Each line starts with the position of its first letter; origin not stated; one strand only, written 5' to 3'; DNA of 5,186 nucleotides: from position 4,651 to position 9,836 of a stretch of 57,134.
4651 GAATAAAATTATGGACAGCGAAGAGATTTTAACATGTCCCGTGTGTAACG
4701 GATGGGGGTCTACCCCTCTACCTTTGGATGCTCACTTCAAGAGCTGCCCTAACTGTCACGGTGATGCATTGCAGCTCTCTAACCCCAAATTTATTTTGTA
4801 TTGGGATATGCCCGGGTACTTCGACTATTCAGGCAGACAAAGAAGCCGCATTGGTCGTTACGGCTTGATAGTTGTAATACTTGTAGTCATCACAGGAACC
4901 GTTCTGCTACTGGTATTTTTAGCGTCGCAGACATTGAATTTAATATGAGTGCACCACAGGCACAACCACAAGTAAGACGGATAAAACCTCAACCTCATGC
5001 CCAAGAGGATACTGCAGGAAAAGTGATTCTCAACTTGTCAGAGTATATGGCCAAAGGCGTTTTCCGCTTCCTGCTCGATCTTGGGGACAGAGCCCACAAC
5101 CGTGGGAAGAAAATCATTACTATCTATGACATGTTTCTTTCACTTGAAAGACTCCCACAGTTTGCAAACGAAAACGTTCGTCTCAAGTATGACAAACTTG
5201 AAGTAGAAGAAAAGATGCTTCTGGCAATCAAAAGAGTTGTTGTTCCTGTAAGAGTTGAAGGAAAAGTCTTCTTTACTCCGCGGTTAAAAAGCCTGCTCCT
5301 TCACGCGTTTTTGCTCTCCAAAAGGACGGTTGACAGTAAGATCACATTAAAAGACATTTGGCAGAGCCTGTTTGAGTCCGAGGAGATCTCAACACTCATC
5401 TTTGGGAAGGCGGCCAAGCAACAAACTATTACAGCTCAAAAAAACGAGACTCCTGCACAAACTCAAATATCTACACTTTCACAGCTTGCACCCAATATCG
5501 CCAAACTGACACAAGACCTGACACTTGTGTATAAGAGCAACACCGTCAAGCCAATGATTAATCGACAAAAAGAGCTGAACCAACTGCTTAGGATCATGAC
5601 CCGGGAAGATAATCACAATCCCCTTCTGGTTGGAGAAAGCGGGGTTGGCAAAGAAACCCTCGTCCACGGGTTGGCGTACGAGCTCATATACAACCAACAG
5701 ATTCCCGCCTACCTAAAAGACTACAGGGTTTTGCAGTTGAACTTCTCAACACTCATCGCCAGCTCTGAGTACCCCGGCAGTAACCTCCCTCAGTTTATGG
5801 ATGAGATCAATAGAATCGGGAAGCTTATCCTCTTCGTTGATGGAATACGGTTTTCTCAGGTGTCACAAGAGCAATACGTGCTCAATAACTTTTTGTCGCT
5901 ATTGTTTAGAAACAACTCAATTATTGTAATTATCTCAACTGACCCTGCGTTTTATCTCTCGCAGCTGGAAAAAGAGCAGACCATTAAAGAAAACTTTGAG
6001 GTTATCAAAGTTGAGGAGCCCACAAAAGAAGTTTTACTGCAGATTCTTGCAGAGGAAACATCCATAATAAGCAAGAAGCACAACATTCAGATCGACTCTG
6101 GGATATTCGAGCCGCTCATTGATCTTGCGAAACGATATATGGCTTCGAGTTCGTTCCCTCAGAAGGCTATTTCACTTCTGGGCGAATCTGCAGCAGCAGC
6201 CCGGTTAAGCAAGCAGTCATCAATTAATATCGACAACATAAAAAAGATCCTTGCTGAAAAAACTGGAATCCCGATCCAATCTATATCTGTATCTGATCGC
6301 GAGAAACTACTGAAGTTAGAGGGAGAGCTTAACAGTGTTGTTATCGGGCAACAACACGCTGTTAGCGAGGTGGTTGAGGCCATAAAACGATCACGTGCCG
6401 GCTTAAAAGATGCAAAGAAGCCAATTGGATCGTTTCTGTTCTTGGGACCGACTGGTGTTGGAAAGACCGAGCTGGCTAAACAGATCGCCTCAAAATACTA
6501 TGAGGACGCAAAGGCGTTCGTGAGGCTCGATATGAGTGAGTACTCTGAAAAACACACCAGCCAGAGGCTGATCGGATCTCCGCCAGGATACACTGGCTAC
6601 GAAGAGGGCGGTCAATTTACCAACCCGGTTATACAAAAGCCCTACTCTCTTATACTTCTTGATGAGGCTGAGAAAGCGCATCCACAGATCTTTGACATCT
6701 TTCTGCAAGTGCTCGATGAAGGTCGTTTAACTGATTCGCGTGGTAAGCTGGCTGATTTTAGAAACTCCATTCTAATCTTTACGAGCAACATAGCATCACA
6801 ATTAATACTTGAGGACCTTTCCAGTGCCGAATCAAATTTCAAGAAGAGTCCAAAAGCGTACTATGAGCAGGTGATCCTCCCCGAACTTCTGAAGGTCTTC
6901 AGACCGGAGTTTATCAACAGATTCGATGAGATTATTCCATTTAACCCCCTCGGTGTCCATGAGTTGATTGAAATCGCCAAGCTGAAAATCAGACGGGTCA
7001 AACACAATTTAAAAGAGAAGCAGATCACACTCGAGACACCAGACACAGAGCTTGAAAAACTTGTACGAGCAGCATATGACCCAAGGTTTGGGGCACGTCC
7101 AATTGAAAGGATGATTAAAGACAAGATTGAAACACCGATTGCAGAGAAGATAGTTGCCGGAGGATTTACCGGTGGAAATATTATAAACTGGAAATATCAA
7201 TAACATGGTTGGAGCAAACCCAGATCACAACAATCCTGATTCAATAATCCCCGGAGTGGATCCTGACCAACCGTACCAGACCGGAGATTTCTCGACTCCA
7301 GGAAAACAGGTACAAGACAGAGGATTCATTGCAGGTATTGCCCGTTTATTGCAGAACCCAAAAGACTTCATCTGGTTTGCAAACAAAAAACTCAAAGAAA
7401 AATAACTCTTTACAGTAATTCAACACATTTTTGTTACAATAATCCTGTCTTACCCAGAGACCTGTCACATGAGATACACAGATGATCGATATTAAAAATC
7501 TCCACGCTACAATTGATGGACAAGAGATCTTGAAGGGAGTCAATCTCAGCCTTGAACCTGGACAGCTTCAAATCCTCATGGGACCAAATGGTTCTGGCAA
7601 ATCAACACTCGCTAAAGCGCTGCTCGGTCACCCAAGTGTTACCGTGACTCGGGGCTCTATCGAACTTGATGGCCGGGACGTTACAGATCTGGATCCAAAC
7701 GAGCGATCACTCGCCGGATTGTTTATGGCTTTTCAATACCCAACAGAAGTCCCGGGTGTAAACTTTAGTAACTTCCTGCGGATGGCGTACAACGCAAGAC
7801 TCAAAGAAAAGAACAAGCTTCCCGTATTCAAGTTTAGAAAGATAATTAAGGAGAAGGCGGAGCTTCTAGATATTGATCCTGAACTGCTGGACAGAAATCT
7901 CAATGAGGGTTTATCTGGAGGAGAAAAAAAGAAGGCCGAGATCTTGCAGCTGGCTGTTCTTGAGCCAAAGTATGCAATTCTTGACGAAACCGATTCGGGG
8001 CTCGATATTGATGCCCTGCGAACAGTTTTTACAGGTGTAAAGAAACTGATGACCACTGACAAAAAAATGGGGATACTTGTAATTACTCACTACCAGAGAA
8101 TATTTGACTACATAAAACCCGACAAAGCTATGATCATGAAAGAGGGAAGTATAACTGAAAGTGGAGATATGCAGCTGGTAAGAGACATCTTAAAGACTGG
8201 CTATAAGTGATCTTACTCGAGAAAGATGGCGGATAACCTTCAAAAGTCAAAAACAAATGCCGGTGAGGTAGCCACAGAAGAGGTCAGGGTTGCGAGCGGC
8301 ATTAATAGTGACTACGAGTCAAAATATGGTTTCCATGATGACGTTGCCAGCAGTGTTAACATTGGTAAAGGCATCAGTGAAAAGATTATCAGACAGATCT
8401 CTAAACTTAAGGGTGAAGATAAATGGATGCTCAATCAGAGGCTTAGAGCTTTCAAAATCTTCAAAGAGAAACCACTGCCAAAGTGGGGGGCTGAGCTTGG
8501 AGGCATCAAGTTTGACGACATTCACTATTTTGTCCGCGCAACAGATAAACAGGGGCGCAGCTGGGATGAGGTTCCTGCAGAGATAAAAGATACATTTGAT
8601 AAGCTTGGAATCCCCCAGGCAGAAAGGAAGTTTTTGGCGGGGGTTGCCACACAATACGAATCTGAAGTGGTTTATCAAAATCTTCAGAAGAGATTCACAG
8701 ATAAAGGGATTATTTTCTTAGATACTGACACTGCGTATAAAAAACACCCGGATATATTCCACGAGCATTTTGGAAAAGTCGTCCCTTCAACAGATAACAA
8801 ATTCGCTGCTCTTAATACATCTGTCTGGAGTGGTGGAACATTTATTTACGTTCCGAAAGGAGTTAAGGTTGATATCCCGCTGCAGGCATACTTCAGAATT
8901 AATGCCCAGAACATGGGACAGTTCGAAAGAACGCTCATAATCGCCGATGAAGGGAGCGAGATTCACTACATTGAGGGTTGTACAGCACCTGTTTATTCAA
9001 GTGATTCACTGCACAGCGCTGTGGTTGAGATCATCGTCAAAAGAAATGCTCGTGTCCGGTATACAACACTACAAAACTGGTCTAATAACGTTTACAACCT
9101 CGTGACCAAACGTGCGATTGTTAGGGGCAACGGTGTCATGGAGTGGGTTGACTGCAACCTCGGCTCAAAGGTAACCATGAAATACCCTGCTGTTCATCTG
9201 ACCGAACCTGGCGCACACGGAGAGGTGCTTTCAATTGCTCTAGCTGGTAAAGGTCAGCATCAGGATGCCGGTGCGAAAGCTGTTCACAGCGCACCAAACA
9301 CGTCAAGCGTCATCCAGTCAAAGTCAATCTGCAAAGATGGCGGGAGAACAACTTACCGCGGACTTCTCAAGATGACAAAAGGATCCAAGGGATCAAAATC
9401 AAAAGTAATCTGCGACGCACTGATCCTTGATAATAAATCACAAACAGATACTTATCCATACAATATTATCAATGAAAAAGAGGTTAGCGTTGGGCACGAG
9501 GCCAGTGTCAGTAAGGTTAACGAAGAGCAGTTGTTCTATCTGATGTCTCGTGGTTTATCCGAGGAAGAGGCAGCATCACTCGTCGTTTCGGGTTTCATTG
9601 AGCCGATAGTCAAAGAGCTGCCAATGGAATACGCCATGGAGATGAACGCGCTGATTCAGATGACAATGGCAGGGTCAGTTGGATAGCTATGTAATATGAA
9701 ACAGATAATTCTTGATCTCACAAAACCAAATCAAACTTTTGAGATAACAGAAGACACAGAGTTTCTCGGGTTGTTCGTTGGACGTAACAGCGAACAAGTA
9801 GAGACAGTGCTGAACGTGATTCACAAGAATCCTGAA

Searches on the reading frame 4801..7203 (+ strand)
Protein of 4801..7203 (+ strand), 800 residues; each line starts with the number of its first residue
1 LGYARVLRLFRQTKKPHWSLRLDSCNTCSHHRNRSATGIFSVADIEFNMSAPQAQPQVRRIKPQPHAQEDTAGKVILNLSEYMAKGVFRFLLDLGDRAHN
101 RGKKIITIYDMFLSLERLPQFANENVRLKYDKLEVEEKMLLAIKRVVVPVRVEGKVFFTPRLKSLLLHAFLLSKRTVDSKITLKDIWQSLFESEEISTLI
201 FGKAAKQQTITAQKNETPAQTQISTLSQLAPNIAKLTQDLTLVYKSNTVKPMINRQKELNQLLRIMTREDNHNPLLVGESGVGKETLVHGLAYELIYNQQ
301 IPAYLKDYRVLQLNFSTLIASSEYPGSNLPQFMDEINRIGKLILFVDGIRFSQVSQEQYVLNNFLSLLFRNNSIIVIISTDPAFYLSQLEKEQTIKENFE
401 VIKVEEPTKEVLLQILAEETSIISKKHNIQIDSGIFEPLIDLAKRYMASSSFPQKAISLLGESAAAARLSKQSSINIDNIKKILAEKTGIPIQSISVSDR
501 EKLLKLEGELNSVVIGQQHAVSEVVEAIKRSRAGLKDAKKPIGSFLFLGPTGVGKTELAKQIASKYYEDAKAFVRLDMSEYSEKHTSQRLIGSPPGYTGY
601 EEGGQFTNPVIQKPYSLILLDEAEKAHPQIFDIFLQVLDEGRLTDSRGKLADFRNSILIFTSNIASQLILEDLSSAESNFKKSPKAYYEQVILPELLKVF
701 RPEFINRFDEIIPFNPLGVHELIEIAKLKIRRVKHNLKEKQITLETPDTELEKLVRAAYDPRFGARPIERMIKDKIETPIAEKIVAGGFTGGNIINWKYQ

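Call 19: search_protein_families(library=pfam, proteins=[window:4801-7203:+], max_evalue=0.00001)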
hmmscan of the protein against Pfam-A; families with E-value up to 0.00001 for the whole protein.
window:4801-7203:+ (800 aa): 12 families
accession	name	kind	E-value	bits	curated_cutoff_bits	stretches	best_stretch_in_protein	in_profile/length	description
PF07724.20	AAA_2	-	8.1e-55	185.8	27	1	540-711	1-166/166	AAA domain (Cdc48 subfamily)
PF10431.15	ClpB_D2-small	-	1.5e-18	67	21.9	1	718-793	2-77/81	C-terminal, D2-small domain, of ClpB protein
PF07728.20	AAA_5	-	6e-14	52.7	22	1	545-675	2-133/139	AAA domain (dynein-related subfamily)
PF00004.35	AAA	-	3.3e-12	47.4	21.2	1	546-668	2-114/131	ATPase family associated with various cellular activities (AAA)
PF17871.7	AAA_lid_9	-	1.9e-10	41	22.8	1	411-491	4-85/104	AAA lid domain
PF00158.32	Sigma54_activat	-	2.6e-10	40.7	20.2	1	520-644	7-123/168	Sigma-54 interaction domain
PF20720.3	nSTAND3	-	1.1e-07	32.1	27.2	0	546-584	21-59/155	Novel STAND NTPase 3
PF01637.24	ATPase_2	-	1.5e-07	31.9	33.2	0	253-421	2-158/225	ATPase domain predominantly from Archaea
PF13173.12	AAA_14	-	9.1e-07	29.4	27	0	546-626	6-74/129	AAA domain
PF03193.22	RsgA_GTPase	-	9.8e-07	29.2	30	0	239-294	74-129/174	RsgA GTPase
PF12775.13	AAA_7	-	1.1e-06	28.7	25.8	0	544-593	35-84/181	P-loop containing dynein motor region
PF13191.12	AAA_16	-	2.8e-06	28.3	32.6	0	255-296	5-49/167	AAA ATPase domain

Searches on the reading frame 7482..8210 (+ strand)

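Call 20: search_protein_families(library=pfam, proteins=[window:7482-8210:+], max_evalue=0.00001)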
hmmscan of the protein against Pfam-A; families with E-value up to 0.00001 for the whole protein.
window:7482-8210:+ (242 aa): 2 families
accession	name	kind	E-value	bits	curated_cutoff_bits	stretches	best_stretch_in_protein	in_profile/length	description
PF00005.33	ABC_tran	-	5.8e-23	82.5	25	1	17-170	1-135/137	ABC transporter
PF02463.25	SMC_N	-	2.6e-08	34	40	1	28-219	25-213/220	RecF/RecN/SMC N terminal domain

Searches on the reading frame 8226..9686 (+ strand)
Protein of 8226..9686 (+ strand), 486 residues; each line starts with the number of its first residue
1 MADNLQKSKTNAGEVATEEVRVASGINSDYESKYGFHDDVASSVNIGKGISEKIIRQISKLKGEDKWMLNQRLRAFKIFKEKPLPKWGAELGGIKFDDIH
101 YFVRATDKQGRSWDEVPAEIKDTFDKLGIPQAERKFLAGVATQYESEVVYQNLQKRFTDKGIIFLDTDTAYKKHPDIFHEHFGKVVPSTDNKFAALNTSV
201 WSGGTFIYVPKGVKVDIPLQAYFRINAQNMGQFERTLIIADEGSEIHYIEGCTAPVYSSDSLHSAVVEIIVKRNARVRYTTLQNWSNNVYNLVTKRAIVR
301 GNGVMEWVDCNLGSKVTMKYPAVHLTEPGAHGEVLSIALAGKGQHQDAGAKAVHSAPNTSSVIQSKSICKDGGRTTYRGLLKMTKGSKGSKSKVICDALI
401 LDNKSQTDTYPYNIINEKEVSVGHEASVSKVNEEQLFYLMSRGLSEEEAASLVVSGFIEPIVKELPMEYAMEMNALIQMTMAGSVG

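Call 19: search_protein_families(library=pfam, proteins=[window:8226-9686:+], max_evalue=0.00001)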
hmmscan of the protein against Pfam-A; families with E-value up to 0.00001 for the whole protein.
window:8226-9686:+ (486 aa): 2 families
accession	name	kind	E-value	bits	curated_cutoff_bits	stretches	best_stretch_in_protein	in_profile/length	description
PF01458.23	SUFBD_core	-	6.3e-86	288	27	1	223-457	1-232/232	SUF system FeS cluster assembly, SufBD core domain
PF19295.5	SufBD_N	-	7.5e-12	45.7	23.5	1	67-220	25-171/172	SufBD protein N-terminal region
